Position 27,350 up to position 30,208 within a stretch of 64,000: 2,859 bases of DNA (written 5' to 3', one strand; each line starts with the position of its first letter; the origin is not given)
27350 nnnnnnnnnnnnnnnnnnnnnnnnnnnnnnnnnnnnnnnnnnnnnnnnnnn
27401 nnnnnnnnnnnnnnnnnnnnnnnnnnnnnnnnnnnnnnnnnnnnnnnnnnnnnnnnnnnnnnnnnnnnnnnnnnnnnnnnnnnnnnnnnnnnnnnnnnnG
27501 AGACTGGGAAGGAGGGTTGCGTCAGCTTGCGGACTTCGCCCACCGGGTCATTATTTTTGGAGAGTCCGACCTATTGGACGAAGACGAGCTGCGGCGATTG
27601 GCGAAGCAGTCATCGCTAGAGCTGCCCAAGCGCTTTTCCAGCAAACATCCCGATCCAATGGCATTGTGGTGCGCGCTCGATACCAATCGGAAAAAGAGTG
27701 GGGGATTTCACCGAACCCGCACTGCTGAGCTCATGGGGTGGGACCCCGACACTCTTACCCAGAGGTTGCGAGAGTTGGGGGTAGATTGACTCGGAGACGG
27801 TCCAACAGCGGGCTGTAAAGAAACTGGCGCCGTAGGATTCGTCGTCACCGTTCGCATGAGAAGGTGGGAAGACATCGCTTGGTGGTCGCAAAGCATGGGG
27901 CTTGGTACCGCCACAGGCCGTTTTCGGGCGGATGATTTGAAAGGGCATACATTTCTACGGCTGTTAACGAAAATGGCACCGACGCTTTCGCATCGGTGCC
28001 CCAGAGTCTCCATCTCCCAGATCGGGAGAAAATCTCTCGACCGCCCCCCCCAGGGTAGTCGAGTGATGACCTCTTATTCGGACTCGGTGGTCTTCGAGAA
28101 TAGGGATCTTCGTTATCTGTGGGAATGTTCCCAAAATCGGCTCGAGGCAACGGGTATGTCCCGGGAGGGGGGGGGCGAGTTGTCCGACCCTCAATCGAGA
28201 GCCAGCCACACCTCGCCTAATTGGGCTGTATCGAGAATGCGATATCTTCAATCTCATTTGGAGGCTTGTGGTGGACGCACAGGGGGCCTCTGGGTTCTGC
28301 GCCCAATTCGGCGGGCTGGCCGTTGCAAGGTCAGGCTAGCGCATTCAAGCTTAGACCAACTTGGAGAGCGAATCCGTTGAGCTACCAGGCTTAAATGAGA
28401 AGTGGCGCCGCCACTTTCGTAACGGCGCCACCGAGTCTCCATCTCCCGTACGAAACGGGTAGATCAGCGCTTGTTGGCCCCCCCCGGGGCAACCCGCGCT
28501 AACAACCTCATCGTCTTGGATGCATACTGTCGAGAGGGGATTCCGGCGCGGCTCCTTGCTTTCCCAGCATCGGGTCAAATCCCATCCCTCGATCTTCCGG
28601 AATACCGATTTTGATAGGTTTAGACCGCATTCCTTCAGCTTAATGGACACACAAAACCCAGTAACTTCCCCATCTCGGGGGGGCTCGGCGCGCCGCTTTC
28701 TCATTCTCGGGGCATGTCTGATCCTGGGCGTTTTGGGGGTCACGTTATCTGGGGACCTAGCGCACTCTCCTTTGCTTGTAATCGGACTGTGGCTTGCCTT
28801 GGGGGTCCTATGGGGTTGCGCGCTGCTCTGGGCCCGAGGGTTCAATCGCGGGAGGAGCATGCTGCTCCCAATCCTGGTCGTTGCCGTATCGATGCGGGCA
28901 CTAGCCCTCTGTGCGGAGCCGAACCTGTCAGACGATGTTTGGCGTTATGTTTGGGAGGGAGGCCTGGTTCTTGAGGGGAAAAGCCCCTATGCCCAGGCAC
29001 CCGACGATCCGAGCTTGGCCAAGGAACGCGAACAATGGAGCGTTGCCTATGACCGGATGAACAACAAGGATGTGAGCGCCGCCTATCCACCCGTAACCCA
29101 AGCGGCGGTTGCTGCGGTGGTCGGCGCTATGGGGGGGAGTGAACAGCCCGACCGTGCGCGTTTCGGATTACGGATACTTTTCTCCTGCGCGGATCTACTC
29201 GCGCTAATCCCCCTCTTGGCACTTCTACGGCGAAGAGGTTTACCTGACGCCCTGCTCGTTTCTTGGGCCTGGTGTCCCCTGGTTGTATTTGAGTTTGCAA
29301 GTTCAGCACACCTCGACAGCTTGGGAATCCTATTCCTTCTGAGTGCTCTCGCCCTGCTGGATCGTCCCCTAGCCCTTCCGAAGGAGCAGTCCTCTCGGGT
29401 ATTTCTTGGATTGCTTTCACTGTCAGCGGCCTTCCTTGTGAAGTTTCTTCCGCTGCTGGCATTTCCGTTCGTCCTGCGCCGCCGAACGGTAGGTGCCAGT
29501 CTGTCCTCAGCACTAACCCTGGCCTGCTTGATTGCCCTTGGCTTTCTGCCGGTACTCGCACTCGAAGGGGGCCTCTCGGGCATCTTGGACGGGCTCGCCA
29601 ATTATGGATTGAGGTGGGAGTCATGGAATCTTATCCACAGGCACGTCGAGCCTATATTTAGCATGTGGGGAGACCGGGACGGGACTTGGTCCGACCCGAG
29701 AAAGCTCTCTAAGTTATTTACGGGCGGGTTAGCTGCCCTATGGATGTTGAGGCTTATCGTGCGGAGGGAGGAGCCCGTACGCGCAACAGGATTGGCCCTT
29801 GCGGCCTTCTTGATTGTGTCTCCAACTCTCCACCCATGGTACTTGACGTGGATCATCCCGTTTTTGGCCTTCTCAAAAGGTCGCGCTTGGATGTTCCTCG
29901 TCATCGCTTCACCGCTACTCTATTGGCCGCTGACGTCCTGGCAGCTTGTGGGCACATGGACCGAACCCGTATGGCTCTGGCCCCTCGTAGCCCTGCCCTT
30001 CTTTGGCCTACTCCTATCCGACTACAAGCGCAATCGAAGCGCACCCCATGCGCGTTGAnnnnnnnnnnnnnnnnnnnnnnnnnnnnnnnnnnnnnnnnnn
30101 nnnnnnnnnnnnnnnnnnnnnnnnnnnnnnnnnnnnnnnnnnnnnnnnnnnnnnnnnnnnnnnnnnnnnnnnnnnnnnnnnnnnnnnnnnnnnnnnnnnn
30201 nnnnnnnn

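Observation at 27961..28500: Two paralogous three-hairpin RNA units with compensatory changes, unassignable to a known RNA family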

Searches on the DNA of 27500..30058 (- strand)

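Call 4: search_rna_families(source=window, start=27700, end=28750, threshold=evalue, max_evalue=10, show_alignments=3)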
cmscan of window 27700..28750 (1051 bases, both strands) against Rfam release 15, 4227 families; matches with E-value up to 10: 1.
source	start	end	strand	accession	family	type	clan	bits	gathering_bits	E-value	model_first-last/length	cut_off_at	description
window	28515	28605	+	RF02172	RFPL3-AS1_2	Gene; lncRNA;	-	10.7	40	7.9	1-71/71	no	RFPL3 antisense RNA 1 conserved region 2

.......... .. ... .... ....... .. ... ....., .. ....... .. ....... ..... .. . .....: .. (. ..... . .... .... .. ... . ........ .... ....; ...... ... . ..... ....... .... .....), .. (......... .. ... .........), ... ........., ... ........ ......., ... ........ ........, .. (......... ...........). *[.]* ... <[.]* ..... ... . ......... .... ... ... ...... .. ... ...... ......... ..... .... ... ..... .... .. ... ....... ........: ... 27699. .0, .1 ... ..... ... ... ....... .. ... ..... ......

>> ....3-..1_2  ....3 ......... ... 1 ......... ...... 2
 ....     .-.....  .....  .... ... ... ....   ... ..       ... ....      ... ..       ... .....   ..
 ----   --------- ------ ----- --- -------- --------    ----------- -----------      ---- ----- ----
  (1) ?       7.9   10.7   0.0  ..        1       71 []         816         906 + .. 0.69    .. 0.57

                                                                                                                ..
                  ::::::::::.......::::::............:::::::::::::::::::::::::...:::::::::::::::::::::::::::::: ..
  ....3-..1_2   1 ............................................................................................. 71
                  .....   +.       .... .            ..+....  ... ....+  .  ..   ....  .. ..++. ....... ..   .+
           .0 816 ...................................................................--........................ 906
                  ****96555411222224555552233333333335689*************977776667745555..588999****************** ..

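Call 51: build_rna_model(alignment_id=A3, structure=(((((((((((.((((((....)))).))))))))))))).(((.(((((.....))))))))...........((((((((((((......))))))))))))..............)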
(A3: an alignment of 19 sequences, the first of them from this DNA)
Model R1 built from alignment A3 (19 sequences, 118 columns); structure: as given.
model positions 112; base pairs 37; branch points 2; effective number of sequences 1.93; information 0.59 bits per position. Calibrated on 0.2 Mb of random sequence (short: E-values are rough).
structure used (alignment columns):
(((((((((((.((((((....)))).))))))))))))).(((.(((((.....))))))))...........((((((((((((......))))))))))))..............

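Call 52: search_with_rna_model(model_id=R1, sources=[window, L001, L002, L003, L004, L005, L006, L008, L011, L016, L026, L033, L041, L042, L043], max_evalue=1, make_alignment=true)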
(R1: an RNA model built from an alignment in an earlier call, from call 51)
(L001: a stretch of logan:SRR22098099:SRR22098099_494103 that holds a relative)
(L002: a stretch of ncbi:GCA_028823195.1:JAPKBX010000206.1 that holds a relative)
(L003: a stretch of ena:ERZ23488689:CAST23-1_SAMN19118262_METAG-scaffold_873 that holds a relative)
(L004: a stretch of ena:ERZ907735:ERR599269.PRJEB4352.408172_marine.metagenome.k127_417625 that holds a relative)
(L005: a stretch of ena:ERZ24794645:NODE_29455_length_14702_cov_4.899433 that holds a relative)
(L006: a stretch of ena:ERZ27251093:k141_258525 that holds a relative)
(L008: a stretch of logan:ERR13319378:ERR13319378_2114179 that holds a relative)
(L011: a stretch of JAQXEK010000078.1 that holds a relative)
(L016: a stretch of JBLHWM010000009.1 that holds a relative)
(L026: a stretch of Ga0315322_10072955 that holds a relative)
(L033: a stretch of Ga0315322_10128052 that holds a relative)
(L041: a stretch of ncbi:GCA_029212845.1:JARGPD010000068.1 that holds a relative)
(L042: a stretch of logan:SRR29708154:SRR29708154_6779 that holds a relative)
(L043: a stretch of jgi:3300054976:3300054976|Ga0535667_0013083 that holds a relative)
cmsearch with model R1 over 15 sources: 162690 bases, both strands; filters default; matches with E-value up to 1: 47.
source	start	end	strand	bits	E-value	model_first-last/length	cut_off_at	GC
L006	3629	3740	-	114.5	3.6e-24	1-112/112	no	0.67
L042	3766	3877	-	112.9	8.3e-24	1-112/112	no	0.66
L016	2667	2779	+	103.8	9.4e-22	1-112/112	no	0.62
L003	3381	3488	-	102.5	1.9e-21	1-112/112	no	0.65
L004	3380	3487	-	102.5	1.9e-21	1-112/112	no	0.65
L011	7065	7172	+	102.5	1.9e-21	1-112/112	no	0.65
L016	3298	3405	+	102.3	2.2e-21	1-112/112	no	0.63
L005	3783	3894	-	101.4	3.5e-21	1-112/112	no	0.59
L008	3625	3736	-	101.1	4e-21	1-112/112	no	0.64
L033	357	467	+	99.9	7.4e-21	1-112/112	no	0.59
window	28390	28502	-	98.4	1.6e-20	1-112/112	no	0.62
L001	3437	3547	-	98.4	1.7e-20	1-112/112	no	0.6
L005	3385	3491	-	96.8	3.8e-20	1-112/112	no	0.67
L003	3785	3896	-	95.7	6.7e-20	1-112/112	no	0.63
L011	6657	6768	+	95.7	6.7e-20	1-112/112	no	0.63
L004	3785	3896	-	93.1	2.7e-19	1-112/112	no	0.63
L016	3869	3975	+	88.8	2.4e-18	1-112/112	no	0.62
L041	3714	3821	-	84.7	2.2e-17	1-112/112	no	0.66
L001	3752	3862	-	80.4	2e-16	1-112/112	no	0.58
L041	3482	3589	-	79.9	2.7e-16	1-112/112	no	0.72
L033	50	160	+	78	7.4e-16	1-112/112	no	0.59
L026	2400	2498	+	67.6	1.7e-13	1-100/112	3'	0.64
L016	3103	3214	+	52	5.9e-10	1-112/112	no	0.56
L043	3767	3879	-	49.9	1.8e-09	1-112/112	no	0.59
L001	3638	3741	-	37.1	1.4e-06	1-112/112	no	0.62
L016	3488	3593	+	24.4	0.0012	1-112/112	no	0.61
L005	3715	3836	+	22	0.004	1-112/112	no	0.55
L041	3682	3766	+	18.6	0.023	1-112/112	no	0.61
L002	1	45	-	17.7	0.038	1-47/112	3'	0.67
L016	2726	2832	-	16.9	0.059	1-112/112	no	0.56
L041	3495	3522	+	16.5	0.072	72-99/112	no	0.82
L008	3637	3665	+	16.4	0.074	71-99/112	no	0.76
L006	3604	3682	+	16.3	0.08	1-112/112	no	0.65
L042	3771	3806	+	16.2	0.085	64-99/112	no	0.69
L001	3422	3477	+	15.9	0.095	41-99/112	no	0.61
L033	427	455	-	15.7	0.11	71-99/112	no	0.72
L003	3393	3421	+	14.9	0.16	71-99/112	no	0.76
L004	3392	3420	+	14.9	0.16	71-99/112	no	0.76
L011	7132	7160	-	14.9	0.16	71-99/112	no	0.76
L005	3397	3425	+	14.9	0.16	71-99/112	no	0.76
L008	8025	8106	+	11.9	0.79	1-112/112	no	0.61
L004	3748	3838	+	11.7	0.88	1-112/112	no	0.58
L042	3839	3948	+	11.6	0.92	1-112/112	no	0.71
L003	3729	3838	+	11.5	0.99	1-112/112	no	0.59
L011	6715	6824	-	11.5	0.99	1-112/112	no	0.59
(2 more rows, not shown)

Alignment A4: 47 matches aligned to the model, 155 columns, each read 5' to 3' on its own strand. Consensus structure (alignment columns), stored with it:
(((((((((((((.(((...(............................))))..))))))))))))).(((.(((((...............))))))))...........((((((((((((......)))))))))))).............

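Call 53: search_with_rna_model(model_id=R1, sources=[window, L001, L003, L004, L005, L006, L008, L016, L033, L041, L042, L043], max_evalue=1e-8, make_alignment=true)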
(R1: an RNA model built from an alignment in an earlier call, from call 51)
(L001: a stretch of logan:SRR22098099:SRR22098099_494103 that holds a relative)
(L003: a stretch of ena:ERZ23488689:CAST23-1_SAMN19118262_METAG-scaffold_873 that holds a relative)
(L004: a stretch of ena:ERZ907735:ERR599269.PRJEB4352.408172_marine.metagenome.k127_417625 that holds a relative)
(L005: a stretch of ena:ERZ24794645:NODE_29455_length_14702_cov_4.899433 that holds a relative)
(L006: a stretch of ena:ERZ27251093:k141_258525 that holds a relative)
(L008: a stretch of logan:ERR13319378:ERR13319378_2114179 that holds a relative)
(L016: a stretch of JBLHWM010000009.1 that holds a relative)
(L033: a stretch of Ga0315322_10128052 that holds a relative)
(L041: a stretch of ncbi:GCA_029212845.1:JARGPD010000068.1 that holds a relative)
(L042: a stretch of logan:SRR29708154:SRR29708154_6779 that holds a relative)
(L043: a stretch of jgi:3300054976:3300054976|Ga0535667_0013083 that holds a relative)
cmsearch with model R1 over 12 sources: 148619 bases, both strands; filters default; matches with E-value up to 1e-8: 22.
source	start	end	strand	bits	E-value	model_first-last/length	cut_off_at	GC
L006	3629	3740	-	114.5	3.3e-24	1-112/112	no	0.67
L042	3766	3877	-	112.9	7.6e-24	1-112/112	no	0.66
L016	2667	2779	+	103.8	8.6e-22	1-112/112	no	0.62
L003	3381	3488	-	102.5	1.8e-21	1-112/112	no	0.65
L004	3380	3487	-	102.5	1.8e-21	1-112/112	no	0.65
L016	3298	3405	+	102.3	2e-21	1-112/112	no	0.63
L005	3783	3894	-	101.4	3.2e-21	1-112/112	no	0.59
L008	3625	3736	-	101.1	3.6e-21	1-112/112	no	0.64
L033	357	467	+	99.9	6.8e-21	1-112/112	no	0.59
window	28390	28502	-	98.4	1.5e-20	1-112/112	no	0.62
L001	3437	3547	-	98.4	1.5e-20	1-112/112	no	0.6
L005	3385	3491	-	96.8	3.4e-20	1-112/112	no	0.67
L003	3785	3896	-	95.7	6.1e-20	1-112/112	no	0.63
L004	3785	3896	-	93.1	2.4e-19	1-112/112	no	0.63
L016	3869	3975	+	88.8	2.2e-18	1-112/112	no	0.62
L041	3714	3821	-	84.7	2e-17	1-112/112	no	0.66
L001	3752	3862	-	80.4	1.9e-16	1-112/112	no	0.58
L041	3482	3589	-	79.9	2.4e-16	1-112/112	no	0.72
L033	50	160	+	78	6.7e-16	1-112/112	no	0.59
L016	3103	3214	+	52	5.4e-10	1-112/112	no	0.56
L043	3767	3879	-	49.9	1.6e-09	1-112/112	no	0.59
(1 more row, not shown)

Alignment A5: 22 matches aligned to the model, 120 columns, each read 5' to 3' on its own strand. Consensus structure (alignment columns), stored with it:
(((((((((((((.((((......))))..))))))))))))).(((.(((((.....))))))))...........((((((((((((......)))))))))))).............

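Call 65: search_rna_families(sources=[L006, L044, L045, L016, L041, L043], threshold=evalue, max_evalue=1)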
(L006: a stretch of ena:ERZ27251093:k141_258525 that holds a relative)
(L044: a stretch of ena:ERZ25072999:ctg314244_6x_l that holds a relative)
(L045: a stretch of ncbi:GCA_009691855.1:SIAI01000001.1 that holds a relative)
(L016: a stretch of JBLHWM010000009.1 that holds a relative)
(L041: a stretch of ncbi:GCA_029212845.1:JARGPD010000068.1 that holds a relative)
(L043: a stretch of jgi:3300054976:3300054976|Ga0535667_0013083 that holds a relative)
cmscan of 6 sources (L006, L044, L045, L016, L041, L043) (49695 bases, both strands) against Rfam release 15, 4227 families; matches with E-value up to 1: 1.
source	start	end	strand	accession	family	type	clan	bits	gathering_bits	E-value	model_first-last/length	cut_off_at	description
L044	3717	3776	-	RF02353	BjrC68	Gene; sRNA;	-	20.9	39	0.46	1-82/82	no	Bradyrhizobiaceae sRNA BjrC68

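Call 67: search_with_rna_model(model_id=R1, source=window, start=27500, end=28900, filters=off, max_evalue=10)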
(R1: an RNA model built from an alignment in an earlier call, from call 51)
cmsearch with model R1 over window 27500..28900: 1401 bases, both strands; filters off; matches with E-value up to 10: 17.
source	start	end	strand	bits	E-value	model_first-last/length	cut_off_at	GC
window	28390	28502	-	98.4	1.4e-22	1-112/112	no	0.62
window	27961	28068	-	87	5.6e-20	1-112/112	no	0.58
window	27975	28000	+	13.2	0.0035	73-98/112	no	0.69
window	28402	28430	+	10.2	0.017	71-99/112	no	0.69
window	28160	28171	+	2.2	1.1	14-25/112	no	0.92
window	28670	28688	+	1.5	1.6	11-29/112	no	0.79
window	28788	28880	+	1.4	1.7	1-112/112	no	0.66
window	28031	28120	+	1.4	1.7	1-112/112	no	0.53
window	27687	27764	+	0.7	2.4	1-112/112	no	0.59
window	28644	28695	-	-0.4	4.4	1-112/112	no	0.65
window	27766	27860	+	-0.5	4.4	1-112/112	no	0.57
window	27635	27720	-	-0.5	4.5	1-112/112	no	0.53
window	28465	28567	+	-0.9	5.6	1-112/112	no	0.64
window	27517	27645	+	-0.9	5.6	1-112/112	no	0.56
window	27614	27632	-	-1.2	6.6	75-96/112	no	0.68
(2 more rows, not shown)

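Call 69: search_with_rna_model(model_id=R1, sources=[window, L001, L003, L004, L005, L006, L008, L016, L033, L041, L042, L043, L044, L045], max_evalue=0.00001, make_alignment=true, show_alignments=0)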
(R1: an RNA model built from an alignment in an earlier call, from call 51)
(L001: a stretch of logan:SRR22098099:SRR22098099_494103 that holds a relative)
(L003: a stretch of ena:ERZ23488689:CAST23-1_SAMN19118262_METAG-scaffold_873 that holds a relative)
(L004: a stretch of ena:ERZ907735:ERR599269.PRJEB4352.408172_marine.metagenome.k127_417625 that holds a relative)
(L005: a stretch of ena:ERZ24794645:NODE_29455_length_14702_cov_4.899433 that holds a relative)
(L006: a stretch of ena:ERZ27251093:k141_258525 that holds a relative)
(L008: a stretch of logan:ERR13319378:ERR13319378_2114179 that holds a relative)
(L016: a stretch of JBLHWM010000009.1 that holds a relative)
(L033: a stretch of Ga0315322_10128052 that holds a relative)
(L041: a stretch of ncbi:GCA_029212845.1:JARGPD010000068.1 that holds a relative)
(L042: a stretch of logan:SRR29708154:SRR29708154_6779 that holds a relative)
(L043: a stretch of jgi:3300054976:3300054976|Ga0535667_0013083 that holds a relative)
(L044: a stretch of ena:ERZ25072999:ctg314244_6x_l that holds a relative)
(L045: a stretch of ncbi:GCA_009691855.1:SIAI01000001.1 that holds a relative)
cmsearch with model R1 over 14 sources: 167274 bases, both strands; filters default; matches with E-value up to 0.00001: 25.
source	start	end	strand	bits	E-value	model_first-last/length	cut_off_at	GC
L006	3629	3740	-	114.5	3.7e-24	1-112/112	no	0.67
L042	3766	3877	-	112.9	8.5e-24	1-112/112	no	0.66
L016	2667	2779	+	103.8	9.7e-22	1-112/112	no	0.62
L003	3381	3488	-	102.5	2e-21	1-112/112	no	0.65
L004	3380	3487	-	102.5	2e-21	1-112/112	no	0.65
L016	3298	3405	+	102.3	2.2e-21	1-112/112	no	0.63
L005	3783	3894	-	101.4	3.6e-21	1-112/112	no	0.59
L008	3625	3736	-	101.1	4.1e-21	1-112/112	no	0.64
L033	357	467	+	99.9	7.7e-21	1-112/112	no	0.59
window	28390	28502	-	98.4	1.6e-20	1-112/112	no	0.62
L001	3437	3547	-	98.4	1.7e-20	1-112/112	no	0.6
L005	3385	3491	-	96.8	3.9e-20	1-112/112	no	0.67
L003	3785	3896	-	95.7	6.9e-20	1-112/112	no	0.63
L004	3785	3896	-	93.1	2.8e-19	1-112/112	no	0.63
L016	3869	3975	+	88.8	2.5e-18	1-112/112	no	0.62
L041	3714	3821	-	84.7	2.2e-17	1-112/112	no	0.66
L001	3752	3862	-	80.4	2.1e-16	1-112/112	no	0.58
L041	3482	3589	-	79.9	2.8e-16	1-112/112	no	0.72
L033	50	160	+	78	7.6e-16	1-112/112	no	0.59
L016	3103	3214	+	52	6.1e-10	1-112/112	no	0.56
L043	3767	3879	-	49.9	1.9e-09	1-112/112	no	0.59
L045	3748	3869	-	41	2e-07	1-112/112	no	0.71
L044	3714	3827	-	38.1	8.9e-07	1-112/112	no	0.68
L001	3638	3741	-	37.1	1.5e-06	1-112/112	no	0.62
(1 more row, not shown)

Alignment A6: 25 matches aligned to the model, 140 columns, each read 5' to 3' on its own strand. Consensus structure (alignment columns), stored with it:
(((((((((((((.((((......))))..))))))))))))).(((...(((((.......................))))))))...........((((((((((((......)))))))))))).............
